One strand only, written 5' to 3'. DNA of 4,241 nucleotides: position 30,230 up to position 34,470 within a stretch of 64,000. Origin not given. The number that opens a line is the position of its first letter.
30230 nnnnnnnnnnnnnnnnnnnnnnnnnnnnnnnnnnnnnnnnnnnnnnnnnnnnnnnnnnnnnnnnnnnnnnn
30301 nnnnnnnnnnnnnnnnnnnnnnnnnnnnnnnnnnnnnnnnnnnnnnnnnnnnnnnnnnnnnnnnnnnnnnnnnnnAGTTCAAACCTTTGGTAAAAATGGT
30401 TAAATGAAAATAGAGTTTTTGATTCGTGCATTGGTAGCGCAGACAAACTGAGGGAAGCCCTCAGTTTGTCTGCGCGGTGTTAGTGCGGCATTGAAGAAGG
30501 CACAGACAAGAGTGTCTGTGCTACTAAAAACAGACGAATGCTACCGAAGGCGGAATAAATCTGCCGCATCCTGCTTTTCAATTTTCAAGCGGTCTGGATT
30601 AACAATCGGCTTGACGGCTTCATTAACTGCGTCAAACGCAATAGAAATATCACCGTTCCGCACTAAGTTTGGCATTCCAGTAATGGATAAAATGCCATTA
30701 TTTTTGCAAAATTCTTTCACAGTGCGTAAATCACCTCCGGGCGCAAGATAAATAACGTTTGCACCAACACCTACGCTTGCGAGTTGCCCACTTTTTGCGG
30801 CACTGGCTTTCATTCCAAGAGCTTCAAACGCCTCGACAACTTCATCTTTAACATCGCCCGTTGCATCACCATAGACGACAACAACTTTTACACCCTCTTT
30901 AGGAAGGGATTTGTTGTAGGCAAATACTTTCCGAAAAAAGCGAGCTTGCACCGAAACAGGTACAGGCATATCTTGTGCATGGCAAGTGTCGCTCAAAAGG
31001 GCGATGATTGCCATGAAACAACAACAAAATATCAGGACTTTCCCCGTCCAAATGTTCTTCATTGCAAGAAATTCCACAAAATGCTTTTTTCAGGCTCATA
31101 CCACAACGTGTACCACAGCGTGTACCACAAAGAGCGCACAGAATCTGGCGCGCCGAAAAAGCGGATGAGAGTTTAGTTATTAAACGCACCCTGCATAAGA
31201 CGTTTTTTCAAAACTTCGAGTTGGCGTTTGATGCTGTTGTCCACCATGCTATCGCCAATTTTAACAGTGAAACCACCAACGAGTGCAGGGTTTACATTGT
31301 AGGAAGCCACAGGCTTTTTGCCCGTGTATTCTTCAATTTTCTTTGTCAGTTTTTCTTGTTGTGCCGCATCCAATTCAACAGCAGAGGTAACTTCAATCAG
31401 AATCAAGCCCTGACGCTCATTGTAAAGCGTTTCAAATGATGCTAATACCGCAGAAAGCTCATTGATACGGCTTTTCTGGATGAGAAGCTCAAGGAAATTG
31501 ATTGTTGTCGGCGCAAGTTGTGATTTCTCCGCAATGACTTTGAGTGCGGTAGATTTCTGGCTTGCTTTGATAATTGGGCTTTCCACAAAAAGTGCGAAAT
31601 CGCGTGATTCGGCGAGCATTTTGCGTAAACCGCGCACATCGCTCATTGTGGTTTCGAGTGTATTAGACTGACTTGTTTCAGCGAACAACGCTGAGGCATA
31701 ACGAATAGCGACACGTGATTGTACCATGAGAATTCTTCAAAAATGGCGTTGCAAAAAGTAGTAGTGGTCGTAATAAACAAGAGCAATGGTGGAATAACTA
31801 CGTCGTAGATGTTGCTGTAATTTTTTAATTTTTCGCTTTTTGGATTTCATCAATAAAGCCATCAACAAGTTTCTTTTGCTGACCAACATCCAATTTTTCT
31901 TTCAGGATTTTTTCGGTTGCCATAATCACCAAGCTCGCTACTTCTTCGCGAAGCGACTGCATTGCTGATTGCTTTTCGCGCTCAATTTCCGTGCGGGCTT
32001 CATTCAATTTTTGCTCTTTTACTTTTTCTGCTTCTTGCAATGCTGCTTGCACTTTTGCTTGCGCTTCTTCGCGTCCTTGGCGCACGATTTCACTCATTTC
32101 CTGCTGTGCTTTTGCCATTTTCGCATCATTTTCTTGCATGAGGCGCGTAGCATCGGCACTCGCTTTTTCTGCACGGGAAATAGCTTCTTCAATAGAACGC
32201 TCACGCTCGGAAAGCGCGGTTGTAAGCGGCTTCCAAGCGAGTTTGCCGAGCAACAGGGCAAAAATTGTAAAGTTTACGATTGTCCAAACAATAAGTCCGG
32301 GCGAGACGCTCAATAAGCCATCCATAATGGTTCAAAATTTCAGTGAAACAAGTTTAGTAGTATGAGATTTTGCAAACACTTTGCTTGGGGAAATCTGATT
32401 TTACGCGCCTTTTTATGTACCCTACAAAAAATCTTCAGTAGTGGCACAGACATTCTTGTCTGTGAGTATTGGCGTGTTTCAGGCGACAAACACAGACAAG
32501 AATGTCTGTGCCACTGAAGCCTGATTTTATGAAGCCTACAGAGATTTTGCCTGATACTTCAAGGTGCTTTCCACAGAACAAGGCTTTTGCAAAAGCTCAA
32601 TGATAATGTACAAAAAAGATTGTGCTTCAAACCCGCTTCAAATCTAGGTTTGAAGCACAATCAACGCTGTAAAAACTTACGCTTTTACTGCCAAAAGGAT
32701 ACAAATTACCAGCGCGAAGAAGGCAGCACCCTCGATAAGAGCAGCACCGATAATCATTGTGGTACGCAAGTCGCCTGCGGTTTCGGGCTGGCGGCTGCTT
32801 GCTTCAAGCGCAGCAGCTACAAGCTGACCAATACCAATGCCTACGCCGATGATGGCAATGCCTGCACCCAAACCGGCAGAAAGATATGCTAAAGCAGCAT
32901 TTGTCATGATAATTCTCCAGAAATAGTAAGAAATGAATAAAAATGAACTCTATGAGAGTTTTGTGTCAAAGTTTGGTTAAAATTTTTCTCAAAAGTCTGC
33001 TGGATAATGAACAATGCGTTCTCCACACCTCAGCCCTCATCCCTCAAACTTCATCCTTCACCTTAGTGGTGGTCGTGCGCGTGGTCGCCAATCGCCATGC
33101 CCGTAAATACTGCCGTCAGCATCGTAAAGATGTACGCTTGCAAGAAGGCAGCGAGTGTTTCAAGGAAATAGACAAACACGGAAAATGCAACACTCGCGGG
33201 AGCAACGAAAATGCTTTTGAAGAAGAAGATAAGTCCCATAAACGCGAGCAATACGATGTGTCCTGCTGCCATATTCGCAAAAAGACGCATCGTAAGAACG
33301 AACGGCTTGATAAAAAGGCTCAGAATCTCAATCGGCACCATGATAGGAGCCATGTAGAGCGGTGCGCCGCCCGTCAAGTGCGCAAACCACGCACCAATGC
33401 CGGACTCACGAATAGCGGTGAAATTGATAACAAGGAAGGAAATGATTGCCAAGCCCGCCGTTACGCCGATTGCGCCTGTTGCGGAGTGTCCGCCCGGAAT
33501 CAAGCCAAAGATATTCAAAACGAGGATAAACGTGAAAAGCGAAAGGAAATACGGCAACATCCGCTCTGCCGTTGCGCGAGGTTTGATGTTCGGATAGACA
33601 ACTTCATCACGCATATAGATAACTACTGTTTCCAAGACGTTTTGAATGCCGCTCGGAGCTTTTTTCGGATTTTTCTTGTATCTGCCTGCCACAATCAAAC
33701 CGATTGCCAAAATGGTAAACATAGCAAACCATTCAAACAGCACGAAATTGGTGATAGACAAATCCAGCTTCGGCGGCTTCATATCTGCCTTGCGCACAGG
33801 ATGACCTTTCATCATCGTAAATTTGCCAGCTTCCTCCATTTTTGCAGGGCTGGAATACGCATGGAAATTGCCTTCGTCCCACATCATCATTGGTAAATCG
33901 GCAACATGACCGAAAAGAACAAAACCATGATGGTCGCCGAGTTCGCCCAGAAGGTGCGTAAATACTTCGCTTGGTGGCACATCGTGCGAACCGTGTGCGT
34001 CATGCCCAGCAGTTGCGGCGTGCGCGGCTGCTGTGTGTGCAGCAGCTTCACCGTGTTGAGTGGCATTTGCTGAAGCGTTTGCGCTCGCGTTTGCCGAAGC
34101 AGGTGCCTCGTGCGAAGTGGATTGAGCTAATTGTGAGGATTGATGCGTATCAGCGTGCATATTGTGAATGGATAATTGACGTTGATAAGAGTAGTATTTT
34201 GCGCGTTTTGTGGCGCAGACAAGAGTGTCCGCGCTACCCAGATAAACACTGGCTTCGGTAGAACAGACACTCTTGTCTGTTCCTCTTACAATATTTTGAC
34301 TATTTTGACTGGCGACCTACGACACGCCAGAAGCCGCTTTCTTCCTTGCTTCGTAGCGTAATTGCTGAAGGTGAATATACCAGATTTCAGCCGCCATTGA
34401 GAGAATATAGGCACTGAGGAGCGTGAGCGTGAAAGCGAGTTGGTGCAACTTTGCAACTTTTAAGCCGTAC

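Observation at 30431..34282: Family B hairpin repeats occupy three intergenic gaps of the ATP synthase operon, with 10 copies across the window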

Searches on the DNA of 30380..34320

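Call 13: search_rna_families(source=window, start=30380, end=34320, threshold=evalue, max_evalue=10, show_alignments=3)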
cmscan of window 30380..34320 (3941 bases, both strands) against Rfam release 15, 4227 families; matches with E-value up to 10: 17.
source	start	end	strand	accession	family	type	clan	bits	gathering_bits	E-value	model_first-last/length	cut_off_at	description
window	32432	32520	-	RF04239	mir-4679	Gene; miRNA;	-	40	88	1.7e-05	1-75/75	no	mir-4679 microRNA precursor family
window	32430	32522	+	RF04161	mir-3688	Gene; miRNA;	-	32.6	84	0.00055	1-88/88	no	mir-3688 microRNA precursor family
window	32430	32522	-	RF04161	mir-3688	Gene; miRNA;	-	32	84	0.0008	1-88/88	no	mir-3688 microRNA precursor family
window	32439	32514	-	RF04127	MIR8007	Gene; miRNA;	-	31.4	195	0.003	1-226/226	no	MIR8007 microRNA precursor family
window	32431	32525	+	RF00254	mir-16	Gene; miRNA;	CL00085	28.4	36.5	0.0031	1-82/82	no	mir-16 microRNA precursor family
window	32432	32523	-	RF00669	mir-96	Gene; miRNA;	-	26.9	65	0.014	1-78/78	no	mir-96 microRNA precursor family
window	32439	32518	+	RF04127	MIR8007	Gene; miRNA;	-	26.9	195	0.035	1-226/226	no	MIR8007 microRNA precursor family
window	32421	32512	-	RF04312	trpB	Cis-reg;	-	23.2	59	5.1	1-107/107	no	trpB ncRNA motif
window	32606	32673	-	RF04252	mir-8186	Gene; miRNA;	-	22.9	80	0.12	1-61/61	no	mir-8186 microRNA precursor family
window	31787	31885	+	RF01212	sn2524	Gene; snRNA; snoRNA; CD-box;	-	22.7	44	2.8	1-109/109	no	Small nucleolar RNA sn2524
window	30383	30453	+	RF01176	snR78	Gene; snRNA; snoRNA; CD-box;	CL00063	22.7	48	3.1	1-82/82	no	Small nucleolar RNA snR78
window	32432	32520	+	RF03711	mir-784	Gene; miRNA;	-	22.1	94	0.39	1-77/77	no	mir-784 microRNA precursor family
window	32440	32513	-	RF03737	mir-8315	Gene; miRNA;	-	21.1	80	0.55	1-60/60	no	mir-8315 microRNA precursor family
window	32434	32518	+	RF00076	mir-181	Gene; miRNA;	-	19.4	45.5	1.5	1-83/83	no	mir-181 microRNA precursor family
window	32607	32671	-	RF00855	mir-254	Gene; miRNA;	-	18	70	4.9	1-63/63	no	mir-254 microRNA precursor family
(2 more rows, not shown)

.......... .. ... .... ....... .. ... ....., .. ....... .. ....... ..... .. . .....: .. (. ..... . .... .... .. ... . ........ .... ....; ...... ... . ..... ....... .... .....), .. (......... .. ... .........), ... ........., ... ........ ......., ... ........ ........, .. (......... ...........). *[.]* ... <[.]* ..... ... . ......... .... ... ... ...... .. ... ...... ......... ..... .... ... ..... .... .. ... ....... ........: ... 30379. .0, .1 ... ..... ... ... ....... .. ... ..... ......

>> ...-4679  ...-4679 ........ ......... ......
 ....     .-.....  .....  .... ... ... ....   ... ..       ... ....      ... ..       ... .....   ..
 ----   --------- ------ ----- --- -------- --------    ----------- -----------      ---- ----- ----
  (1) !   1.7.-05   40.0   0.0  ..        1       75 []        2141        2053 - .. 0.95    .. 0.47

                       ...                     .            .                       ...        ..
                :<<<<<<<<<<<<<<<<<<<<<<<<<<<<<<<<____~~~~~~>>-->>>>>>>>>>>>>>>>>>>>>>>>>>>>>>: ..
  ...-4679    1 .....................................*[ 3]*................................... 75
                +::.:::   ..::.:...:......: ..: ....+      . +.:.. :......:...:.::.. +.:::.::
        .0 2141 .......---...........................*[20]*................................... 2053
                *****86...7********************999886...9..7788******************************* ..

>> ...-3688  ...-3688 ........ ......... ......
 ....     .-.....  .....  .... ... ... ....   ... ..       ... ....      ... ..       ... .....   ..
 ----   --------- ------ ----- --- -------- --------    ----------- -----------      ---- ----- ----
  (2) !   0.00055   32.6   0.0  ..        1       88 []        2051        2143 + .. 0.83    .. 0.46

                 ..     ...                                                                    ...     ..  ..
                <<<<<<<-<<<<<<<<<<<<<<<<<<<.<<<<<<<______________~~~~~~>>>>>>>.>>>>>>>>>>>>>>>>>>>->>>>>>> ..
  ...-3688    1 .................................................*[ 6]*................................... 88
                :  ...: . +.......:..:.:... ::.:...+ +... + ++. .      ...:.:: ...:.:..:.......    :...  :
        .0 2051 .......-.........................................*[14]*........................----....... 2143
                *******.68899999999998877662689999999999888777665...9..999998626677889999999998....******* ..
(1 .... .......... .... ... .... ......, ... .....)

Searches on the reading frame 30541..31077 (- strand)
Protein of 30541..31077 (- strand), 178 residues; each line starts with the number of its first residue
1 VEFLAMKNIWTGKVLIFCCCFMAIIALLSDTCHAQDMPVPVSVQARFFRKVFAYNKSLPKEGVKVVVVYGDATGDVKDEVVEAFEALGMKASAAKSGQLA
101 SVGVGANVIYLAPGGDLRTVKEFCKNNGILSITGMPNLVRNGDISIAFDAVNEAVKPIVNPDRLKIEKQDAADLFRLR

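Call 8: search_protein_families(library=pfam, proteins=[window:30541-31077:-])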
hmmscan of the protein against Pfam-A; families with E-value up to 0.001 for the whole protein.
window:30541-31077:- (178 aa): 0 families

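Call 59: search_protein_families(library=pfam, proteins=[window:30541-31077:-], max_evalue=1)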
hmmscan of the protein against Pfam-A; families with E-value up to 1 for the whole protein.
window:30541-31077:- (178 aa): 1 family
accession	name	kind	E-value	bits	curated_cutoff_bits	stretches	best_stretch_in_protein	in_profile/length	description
PF18558.8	HTH_51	-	0.17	12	50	1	80-99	35-54/88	Methyltransferase, Helix-turn-helix domain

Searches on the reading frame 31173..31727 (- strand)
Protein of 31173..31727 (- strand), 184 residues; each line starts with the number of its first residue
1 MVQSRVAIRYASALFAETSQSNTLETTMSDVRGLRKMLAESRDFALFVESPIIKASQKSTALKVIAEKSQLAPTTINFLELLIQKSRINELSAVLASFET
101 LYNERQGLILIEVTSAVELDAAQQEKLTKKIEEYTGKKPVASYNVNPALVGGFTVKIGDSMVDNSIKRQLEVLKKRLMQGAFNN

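Call 8: search_protein_families(library=pfam, proteins=[window:31173-31727:-])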
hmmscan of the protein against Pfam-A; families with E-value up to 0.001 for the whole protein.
window:31173-31727:- (184 aa): 1 family
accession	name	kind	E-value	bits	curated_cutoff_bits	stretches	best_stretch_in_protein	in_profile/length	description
PF00213.23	OSCP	-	8.4e-48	163.1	22.3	1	6-177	1-172/172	ATP synthase delta (OSCP) subunit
